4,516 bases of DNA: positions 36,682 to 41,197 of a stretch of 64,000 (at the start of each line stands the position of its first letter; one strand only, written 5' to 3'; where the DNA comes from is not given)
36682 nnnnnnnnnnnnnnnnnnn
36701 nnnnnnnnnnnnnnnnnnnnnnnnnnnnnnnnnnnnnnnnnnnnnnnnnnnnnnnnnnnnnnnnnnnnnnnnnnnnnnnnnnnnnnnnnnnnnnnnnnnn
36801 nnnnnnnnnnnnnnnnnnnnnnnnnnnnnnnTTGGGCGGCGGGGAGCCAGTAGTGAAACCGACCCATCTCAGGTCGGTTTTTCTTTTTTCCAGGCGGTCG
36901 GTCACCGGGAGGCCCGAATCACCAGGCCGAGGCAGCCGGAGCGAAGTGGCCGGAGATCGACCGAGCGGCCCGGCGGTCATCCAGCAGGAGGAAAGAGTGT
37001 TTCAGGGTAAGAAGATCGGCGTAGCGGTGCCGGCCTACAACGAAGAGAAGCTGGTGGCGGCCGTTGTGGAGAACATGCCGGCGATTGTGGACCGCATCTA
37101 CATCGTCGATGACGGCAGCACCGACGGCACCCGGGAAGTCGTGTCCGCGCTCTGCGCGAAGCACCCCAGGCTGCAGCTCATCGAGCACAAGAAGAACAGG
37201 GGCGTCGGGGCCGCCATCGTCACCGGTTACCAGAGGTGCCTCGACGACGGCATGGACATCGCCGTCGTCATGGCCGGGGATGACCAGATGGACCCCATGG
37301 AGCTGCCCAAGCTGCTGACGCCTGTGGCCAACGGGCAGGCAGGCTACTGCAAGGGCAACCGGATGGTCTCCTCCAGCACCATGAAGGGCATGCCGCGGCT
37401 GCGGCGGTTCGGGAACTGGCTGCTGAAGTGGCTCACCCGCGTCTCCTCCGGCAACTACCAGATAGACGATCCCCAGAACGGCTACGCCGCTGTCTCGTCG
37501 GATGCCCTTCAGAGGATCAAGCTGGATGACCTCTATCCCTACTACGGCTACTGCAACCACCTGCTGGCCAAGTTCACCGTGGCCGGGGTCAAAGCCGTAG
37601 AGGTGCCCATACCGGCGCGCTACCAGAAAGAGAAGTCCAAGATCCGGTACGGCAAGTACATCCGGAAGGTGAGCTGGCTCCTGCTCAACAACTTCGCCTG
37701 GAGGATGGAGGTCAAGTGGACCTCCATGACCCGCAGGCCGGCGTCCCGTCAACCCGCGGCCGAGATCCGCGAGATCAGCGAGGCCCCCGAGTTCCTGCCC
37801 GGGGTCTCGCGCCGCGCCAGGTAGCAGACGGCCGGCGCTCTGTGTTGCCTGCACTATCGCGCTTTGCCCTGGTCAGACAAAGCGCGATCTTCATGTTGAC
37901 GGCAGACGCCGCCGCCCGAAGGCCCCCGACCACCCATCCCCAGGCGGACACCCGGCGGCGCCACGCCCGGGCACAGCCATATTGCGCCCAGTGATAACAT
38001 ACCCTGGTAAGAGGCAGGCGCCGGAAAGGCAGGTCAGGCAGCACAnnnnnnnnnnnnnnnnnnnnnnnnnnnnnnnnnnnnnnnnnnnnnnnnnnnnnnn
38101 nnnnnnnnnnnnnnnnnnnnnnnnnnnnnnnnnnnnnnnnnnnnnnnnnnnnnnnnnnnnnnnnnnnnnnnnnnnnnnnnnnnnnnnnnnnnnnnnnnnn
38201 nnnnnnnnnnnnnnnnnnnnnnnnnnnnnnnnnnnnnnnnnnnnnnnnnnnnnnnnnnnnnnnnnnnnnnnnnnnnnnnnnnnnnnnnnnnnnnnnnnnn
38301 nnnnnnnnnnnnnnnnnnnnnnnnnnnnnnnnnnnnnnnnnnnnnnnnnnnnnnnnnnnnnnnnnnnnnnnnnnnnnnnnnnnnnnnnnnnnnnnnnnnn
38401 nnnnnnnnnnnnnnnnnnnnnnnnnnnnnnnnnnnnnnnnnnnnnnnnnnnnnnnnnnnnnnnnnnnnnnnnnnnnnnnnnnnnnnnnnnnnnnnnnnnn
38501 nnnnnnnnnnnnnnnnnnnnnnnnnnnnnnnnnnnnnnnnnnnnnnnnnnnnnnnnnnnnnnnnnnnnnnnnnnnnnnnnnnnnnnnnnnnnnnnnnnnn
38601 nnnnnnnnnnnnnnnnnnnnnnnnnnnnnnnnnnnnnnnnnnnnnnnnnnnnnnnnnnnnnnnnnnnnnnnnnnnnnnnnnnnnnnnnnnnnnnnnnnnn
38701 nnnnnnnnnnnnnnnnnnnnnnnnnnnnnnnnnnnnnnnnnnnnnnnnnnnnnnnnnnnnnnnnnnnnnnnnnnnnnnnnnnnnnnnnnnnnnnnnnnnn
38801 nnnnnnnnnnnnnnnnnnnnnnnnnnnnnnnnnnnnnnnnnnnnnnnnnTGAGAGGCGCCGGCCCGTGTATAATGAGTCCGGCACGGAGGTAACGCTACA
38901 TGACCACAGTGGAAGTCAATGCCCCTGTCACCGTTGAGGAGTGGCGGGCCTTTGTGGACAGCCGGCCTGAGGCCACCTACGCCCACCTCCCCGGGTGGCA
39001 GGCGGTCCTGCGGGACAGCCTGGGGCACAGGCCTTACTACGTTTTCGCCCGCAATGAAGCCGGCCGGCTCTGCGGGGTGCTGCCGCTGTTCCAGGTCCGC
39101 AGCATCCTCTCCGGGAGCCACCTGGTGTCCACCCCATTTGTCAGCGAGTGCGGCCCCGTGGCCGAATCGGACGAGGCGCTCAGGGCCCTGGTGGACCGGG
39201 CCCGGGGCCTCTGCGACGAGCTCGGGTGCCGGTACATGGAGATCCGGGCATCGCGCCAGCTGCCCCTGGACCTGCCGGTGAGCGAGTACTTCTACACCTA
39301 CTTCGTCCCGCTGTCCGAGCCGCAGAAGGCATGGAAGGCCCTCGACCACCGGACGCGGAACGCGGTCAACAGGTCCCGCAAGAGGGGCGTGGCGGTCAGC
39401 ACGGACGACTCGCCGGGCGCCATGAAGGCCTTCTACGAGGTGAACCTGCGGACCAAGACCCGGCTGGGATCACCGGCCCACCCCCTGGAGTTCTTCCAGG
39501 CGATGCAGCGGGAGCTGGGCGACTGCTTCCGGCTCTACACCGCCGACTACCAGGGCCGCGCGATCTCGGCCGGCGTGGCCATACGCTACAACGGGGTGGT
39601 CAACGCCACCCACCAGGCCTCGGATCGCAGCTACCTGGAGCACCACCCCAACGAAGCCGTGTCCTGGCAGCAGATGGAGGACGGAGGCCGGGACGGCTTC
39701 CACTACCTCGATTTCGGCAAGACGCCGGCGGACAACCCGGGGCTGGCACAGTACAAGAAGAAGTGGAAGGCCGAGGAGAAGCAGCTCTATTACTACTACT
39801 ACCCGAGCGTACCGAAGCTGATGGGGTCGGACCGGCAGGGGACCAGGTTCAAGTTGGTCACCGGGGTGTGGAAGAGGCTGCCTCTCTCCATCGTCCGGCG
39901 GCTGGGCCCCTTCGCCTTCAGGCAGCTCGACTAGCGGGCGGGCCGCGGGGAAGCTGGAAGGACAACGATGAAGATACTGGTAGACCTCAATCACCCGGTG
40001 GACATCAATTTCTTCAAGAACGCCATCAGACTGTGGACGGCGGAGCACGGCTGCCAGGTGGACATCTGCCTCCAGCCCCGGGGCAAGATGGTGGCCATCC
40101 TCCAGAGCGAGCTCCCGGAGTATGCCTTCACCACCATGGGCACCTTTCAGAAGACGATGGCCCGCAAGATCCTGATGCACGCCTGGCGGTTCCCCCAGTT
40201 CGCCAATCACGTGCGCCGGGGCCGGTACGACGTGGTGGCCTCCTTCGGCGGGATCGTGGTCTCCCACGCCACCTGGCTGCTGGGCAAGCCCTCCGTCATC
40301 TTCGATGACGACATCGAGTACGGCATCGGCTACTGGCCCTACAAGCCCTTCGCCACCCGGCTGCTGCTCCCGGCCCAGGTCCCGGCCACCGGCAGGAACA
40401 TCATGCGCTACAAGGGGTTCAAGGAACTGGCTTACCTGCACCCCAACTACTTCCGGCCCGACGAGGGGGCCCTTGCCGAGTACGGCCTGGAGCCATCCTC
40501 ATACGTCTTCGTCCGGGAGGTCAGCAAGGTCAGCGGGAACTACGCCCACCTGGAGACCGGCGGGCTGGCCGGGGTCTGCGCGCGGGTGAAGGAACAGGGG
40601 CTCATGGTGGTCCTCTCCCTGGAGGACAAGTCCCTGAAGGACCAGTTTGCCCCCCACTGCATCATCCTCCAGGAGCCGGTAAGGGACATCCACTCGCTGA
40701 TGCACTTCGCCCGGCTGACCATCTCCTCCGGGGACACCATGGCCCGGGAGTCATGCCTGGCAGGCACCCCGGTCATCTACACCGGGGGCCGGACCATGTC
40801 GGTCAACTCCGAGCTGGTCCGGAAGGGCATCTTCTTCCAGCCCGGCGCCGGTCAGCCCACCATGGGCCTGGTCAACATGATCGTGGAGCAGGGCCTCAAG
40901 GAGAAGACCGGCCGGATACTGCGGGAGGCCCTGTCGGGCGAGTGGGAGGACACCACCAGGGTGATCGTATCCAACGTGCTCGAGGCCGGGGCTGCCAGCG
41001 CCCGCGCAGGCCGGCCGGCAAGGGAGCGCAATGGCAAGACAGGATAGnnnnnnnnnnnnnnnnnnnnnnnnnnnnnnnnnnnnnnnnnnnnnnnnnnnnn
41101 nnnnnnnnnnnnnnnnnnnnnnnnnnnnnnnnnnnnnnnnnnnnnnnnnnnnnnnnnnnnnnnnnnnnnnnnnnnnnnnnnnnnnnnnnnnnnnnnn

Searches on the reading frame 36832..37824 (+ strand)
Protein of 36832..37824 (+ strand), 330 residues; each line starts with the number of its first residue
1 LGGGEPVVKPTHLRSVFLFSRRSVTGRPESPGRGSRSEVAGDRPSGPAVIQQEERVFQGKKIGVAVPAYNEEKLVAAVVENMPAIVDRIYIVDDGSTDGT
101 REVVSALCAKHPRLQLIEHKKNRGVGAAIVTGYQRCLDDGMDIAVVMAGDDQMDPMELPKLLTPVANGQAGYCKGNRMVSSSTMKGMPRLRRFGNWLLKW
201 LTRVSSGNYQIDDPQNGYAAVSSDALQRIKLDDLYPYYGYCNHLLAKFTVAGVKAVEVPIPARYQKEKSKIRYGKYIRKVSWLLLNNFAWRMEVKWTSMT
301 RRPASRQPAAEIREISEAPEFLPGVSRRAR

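Call 21: search_protein_families(library=pfam, proteins=[window:36832-37824:+], max_evalue=0.1)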
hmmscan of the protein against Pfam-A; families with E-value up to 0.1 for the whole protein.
window:36832-37824:+ (330 aa): 3 families
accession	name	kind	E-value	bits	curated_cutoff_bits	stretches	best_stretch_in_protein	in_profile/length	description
PF00535.33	Glycos_transf_2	-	1e-25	91.1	23.3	1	64-228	2-166/168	Glycosyl transferase family 2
PF13641.12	Glyco_tranf_2_3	-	9.7e-09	36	27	1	62-170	3-116/230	Glycosyltransferase like family 2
PF13704.12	Glyco_tranf_2_4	-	0.00013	22.8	27.5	1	70-123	2-52/98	Glycosyl transferase family 2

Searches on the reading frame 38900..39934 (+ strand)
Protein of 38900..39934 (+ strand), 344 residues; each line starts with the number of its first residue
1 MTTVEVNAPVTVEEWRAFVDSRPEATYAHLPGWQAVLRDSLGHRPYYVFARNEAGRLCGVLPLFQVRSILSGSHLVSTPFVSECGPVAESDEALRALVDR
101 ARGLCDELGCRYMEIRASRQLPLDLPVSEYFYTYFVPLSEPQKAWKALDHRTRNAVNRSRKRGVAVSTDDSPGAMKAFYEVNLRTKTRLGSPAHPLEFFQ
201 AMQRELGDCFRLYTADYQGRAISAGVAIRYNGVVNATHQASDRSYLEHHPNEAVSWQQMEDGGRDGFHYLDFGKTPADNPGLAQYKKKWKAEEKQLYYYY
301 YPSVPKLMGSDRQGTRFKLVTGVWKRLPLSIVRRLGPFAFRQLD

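Call 11: search_protein_families(library=pfam, proteins=[window:38900-39934:+], max_evalue=0.001)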
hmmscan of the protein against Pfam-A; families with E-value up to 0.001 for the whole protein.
window:38900-39934:+ (344 aa): 2 families
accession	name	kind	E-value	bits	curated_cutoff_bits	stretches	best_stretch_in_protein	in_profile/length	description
PF13480.13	Acetyltransf_6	-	5.8e-15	56.1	22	1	152-287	7-143/143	Acetyltransferase (GNAT) domain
PF02388.22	FemAB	-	2.9e-06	26.8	24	1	140-213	162-234/406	FemAB family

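Call 48: search_protein_families(library=ncbifam, proteins=[window:38900-39934:+], max_evalue=0.01)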
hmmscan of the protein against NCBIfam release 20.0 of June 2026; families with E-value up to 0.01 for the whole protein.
window:38900-39934:+ (344 aa): 2 families
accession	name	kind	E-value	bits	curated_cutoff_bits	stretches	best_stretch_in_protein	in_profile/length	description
TIGR03019.1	pepcterm_femAB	equivalog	1.6e-59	201.6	260.35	1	14-343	2-329/330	FemAB family XrtA/PEP-CTERM system-associated protein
NF047883.1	UAcmpLyAlTFemX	equivalog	1.5e-08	34.3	500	1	148-232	167-253/337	UDP-N-acetylmuramoylpentapeptide-lysine N(6)-alanyltransferase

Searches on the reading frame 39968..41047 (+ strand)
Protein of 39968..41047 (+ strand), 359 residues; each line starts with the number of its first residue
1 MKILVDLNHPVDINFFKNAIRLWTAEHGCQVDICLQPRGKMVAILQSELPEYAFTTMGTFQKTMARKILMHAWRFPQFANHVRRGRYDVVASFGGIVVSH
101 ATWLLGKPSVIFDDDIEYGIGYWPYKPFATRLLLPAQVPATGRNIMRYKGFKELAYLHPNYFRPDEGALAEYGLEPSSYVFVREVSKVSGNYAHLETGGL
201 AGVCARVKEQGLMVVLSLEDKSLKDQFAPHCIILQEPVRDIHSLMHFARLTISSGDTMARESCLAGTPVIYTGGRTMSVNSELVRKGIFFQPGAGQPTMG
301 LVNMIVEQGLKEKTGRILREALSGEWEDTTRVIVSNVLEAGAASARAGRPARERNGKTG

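Call 11: search_protein_families(library=pfam, proteins=[window:39968-41047:+], max_evalue=0.001)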
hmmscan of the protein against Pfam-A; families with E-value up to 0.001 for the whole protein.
window:39968-41047:+ (359 aa): 1 family
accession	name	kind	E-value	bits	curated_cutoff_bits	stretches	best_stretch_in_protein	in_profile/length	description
PF04007.18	DUF354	-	1.9e-13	50.7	22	1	2-340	2-347/349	Protein of unknown function (DUF354)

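Call 48: search_protein_families(library=ncbifam, proteins=[window:39968-41047:+], max_evalue=0.01)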
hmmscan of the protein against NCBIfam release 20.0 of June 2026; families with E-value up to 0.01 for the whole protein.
window:39968-41047:+ (359 aa): 0 families
